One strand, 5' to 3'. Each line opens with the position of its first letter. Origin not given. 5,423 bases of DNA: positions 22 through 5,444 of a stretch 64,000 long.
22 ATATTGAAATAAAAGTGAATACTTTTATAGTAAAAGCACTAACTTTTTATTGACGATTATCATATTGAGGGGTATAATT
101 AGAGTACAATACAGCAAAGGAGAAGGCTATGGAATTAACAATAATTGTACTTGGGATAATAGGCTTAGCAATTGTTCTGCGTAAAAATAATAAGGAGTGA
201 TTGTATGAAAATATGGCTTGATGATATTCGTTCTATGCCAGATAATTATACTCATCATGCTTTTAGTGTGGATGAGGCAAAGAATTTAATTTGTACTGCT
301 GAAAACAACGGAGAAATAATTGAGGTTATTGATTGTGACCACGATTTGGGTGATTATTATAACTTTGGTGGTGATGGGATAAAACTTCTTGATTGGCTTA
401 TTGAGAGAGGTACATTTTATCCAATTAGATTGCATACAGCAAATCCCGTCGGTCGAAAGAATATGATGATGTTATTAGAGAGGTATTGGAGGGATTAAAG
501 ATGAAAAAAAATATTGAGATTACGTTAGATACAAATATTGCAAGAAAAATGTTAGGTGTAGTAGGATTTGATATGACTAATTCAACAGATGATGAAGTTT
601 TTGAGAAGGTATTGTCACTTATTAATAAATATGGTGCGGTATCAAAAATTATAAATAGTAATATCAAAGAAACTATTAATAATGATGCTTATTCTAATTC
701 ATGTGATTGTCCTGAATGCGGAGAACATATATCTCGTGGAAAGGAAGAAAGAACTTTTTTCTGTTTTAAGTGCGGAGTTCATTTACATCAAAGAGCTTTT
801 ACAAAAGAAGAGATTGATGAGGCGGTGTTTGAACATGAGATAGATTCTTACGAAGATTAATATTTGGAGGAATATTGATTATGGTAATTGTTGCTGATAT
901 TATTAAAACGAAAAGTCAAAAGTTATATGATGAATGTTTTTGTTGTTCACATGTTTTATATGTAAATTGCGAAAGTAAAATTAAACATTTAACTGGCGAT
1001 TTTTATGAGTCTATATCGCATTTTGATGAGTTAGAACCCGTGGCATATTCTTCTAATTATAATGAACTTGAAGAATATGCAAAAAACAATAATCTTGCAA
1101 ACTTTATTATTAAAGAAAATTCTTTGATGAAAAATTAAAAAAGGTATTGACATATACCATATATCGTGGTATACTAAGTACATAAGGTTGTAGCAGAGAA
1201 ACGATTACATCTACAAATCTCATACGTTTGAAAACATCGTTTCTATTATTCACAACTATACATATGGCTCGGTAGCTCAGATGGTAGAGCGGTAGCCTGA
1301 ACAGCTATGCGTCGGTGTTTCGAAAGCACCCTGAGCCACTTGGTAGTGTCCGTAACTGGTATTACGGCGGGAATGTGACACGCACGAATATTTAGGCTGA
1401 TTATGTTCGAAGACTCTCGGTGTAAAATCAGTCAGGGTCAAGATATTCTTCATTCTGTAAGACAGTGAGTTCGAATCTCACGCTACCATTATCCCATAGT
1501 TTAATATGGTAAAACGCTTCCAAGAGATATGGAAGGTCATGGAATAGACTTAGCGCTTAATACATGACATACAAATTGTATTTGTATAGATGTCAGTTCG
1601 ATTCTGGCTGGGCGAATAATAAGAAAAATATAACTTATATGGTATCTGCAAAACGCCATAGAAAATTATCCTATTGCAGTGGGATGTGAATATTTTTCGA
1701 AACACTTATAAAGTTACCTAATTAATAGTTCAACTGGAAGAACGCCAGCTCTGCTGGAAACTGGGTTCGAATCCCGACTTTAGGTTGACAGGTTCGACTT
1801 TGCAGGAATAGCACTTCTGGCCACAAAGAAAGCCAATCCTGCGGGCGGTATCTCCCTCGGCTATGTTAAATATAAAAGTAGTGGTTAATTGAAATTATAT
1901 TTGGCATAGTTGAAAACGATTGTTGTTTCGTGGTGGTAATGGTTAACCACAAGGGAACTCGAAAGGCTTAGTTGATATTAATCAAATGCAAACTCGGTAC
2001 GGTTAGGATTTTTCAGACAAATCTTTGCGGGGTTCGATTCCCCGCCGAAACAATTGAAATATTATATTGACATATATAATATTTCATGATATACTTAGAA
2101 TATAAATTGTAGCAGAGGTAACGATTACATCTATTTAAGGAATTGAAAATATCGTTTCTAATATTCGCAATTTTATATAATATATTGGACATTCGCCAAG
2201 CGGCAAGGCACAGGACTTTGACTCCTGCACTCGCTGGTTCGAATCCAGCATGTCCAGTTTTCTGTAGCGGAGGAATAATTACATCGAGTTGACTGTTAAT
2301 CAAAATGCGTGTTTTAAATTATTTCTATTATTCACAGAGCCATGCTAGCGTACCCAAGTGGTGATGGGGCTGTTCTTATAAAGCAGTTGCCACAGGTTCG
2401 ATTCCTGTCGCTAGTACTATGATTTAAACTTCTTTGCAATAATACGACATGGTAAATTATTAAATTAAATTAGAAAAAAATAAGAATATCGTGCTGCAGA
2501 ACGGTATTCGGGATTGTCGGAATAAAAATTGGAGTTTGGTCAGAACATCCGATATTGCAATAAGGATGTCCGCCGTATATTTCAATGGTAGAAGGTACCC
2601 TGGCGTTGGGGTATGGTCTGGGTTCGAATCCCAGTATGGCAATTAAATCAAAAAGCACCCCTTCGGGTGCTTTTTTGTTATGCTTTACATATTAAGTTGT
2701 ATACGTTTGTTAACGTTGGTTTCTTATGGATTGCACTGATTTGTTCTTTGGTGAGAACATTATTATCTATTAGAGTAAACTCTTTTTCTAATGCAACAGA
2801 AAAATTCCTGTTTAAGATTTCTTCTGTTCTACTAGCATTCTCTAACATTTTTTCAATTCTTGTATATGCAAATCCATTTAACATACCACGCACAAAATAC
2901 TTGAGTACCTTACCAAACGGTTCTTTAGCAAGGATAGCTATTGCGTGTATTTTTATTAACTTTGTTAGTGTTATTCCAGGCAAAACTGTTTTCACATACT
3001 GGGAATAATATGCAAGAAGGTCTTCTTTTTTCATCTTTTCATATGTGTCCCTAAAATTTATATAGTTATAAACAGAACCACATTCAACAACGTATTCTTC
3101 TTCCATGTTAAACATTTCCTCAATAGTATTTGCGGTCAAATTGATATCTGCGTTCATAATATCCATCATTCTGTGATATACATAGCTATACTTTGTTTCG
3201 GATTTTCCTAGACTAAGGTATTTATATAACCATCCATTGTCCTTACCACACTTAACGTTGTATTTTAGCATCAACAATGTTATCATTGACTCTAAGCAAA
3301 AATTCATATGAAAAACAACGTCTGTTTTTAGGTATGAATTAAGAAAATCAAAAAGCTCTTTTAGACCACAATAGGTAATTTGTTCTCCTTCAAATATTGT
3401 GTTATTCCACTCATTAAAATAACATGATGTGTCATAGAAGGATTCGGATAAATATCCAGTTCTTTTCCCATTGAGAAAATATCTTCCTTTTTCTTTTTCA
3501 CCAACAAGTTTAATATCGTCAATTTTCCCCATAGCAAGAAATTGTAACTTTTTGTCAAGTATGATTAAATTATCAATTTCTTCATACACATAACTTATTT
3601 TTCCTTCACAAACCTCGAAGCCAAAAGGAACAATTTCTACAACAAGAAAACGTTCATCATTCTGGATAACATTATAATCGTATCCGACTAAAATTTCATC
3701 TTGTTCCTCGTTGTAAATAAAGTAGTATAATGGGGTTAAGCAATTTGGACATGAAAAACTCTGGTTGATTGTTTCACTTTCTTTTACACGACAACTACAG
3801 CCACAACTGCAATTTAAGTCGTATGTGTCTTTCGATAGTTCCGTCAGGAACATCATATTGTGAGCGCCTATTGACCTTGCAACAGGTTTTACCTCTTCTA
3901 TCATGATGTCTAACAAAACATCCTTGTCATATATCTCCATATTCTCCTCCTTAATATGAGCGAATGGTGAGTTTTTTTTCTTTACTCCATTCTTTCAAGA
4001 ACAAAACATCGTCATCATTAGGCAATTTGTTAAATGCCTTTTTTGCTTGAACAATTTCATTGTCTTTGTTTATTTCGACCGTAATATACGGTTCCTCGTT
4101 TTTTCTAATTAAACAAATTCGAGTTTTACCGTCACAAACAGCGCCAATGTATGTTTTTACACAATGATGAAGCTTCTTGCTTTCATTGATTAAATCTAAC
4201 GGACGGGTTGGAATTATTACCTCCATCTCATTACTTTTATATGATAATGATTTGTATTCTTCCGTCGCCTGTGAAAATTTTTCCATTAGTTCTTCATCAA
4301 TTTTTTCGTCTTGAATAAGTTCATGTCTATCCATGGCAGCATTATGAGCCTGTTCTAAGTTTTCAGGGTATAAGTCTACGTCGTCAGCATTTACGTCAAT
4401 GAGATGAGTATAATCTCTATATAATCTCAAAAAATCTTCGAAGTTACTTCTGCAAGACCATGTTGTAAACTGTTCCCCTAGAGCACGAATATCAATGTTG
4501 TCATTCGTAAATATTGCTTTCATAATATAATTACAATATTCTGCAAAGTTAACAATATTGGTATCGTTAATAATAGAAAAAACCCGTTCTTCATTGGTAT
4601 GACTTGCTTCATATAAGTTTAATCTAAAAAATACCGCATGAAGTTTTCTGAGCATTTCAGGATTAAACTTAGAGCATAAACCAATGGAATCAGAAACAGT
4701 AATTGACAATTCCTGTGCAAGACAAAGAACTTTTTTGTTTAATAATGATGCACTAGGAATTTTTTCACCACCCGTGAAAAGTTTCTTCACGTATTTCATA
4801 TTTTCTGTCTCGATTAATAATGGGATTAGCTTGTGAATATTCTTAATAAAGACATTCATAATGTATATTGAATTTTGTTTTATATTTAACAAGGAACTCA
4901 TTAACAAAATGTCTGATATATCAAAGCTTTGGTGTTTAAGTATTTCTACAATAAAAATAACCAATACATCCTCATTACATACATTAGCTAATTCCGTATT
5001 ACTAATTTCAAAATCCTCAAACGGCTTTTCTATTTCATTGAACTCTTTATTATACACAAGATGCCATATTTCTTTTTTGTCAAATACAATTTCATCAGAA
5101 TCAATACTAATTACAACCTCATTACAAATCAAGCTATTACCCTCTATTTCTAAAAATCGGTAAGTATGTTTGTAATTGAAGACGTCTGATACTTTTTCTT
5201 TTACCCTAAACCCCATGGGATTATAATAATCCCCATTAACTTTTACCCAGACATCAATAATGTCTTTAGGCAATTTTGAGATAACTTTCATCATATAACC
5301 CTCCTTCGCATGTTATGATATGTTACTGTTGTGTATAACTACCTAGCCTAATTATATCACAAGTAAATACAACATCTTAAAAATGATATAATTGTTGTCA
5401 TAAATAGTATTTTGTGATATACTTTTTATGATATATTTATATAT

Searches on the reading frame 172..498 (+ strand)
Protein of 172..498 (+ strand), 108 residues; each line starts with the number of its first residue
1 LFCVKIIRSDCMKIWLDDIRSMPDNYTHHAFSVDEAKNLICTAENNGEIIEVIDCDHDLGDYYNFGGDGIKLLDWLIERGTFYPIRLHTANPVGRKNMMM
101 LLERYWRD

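Call 85: search_protein_families(library=pfam, alignment_id=A6, max_evalue=0.0001)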
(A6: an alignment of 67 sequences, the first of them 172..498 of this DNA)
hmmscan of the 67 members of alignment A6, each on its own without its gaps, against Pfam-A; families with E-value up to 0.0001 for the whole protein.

A. member 1, window:172-498:+ (108 aa): 1 family
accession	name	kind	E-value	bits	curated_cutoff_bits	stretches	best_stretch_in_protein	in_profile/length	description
PF20274.4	cREC_REC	-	2.6e-19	70.1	27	1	12-104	1-88/88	Cyclic-phosphate processing Receiver domain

B. families by the number of members that match (of 67 scanned): 35 families (the first 25 are shown)
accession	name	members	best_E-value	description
PF12850.12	Metallophos_2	3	4.3e-09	Calcineurin-like phosphoesterase superfamily domain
PF01145.31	Band_7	2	4.1e-29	SPFH domain / Band 7 family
PF00149.33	Metallophos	2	1.2e-19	Calcineurin-like phosphoesterase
PF04055.27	Radical_SAM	2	6.5e-16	Radical SAM superfamily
PF00303.24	Thymidylat_synt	1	4.6e-82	Thymidylate synthase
PF01668.23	SmpB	1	9.2e-58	SmpB protein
PF01139.22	RtcB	1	1.9e-56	tRNA-splicing ligase RtcB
PF04973.17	NMN_transporter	1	1.5e-47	Nicotinamide mononucleotide transporter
PF13306.12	LRR_5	1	1.7e-41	BspA type Leucine rich repeat region (6 copies)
PF00186.24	DHFR_1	1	6.4e-41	Dihydrofolate reductase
PF13487.12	HD_5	1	6.1e-30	HD domain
PF13521.12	AAA_28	1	7.4e-29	AAA domain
PF02308.21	MgtC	1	4.1e-24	MgtC family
PF20274.4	cREC_REC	1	2.6e-19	Cyclic-phosphate processing Receiver domain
PF14266.11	YceG_bac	1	1e-17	YceG domain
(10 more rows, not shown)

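Call 86: search_protein_families(library=phrogs, alignment_id=A6, max_evalue=0.00001)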
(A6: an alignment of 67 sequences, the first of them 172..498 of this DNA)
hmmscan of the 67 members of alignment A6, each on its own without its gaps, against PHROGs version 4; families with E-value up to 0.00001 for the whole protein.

A. member 1, window:172-498:+ (108 aa): 1 family
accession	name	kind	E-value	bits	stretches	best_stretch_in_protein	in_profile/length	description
phrog_1479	-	unknown function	1.1e-18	68.6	1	11-105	5-103/124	-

B. families by the number of members that match (of 67 scanned): 34 families (the first 25 are shown)
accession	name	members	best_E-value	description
phrog_547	-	3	8.8e-33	phosphoesterase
phrog_200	-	2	7.1e-20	lipoprotein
phrog_1649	-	2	1.8e-11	metallo-phosphoesterase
phrog_1075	-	1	9.4e-123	tRNA splicing ligase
phrog_3462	-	1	3.1e-83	nicotinamide-nucleotide adenylyltransferase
phrog_160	-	1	1.6e-70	thymidylate synthase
phrog_1880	-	1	4.6e-64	PnuC-like nicotinamide mononucleotide transport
phrog_30118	-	1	1.9e-61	-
phrog_6791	-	1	8e-53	-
phrog_32430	-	1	8.6e-50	tRNA splicing ligase RtcB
phrog_5682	-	1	2.2e-45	thymidylate synthase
phrog_316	-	1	7.5e-43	dihydrofolate reductase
phrog_246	-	1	2.4e-42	NinI-like serine-threonine phosphatase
phrog_35892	-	1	1.7e-30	-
phrog_18805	-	1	1.6e-25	-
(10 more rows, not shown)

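Call 87: find_encoding_contigs(protein=window:172-498:+, flank=10000, max_places=2)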
Protein window:172-498:+ (108 aa): no gene with exactly this product is on record in the collection.

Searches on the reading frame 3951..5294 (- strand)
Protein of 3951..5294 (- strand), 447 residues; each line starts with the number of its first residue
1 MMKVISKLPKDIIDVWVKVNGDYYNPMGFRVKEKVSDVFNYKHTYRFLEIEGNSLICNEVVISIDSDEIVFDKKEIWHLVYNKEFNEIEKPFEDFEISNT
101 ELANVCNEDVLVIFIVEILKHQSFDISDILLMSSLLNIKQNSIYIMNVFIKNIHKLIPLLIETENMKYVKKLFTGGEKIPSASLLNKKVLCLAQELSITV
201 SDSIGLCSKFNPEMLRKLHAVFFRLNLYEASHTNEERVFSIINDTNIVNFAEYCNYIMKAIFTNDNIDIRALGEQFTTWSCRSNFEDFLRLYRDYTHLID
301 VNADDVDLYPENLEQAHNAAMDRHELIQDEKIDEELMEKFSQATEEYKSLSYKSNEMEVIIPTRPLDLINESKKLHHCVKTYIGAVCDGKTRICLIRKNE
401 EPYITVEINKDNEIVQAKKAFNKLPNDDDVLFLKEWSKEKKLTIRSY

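Call 11: search_protein_families(library=pfam, proteins=[window:3951-5294:-], max_evalue=0.001)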
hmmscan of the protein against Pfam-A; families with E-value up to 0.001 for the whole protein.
window:3951-5294:- (447 aa): 1 family
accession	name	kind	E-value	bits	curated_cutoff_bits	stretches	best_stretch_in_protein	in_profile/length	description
PF14284.11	PcfJ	-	6.4e-22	78.4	25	1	286-425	3-138/147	PcfJ-like protein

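Call 90: find_encoding_contigs(protein=window:3951-5294:-, flank=10000, max_places=3)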
Protein window:3951-5294:- (447 aa): 24 contigs read that carry it; 3 places shown.
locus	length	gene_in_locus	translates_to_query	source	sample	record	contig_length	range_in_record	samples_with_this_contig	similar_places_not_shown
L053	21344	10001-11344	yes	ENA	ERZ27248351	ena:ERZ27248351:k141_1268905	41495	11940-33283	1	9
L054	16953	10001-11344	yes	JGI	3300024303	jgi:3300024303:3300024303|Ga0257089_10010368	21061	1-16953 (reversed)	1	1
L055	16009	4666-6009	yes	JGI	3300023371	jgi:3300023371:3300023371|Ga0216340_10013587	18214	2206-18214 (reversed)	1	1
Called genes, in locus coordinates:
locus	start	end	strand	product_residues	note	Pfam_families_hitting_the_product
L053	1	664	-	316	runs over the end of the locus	PF04055:Radical_SAM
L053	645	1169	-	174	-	-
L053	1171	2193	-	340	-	PF01467:CTP_transf_like, PF13521:AAA_28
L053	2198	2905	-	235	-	PF04973:NMN_transporter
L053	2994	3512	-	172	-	-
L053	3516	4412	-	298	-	-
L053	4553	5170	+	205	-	PF22751:DUF488-N3a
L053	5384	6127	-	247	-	PF00149:Metallophos (weak), PF12850:Metallophos_2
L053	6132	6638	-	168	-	-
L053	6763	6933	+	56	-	-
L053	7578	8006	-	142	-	-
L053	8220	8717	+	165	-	-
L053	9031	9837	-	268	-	PF14243:R2K_3, PF18299:R2K_2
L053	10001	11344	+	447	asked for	PF14284:PcfJ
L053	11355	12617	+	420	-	-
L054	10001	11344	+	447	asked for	PF14284:PcfJ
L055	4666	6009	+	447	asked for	PF14284:PcfJ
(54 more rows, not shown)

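Call 102: search_protein_families(library=padloc, proteins=[window:3951-5294:-], max_evalue=0.01)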
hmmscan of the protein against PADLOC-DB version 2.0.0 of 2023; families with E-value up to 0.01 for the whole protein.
window:3951-5294:- (447 aa): 0 families
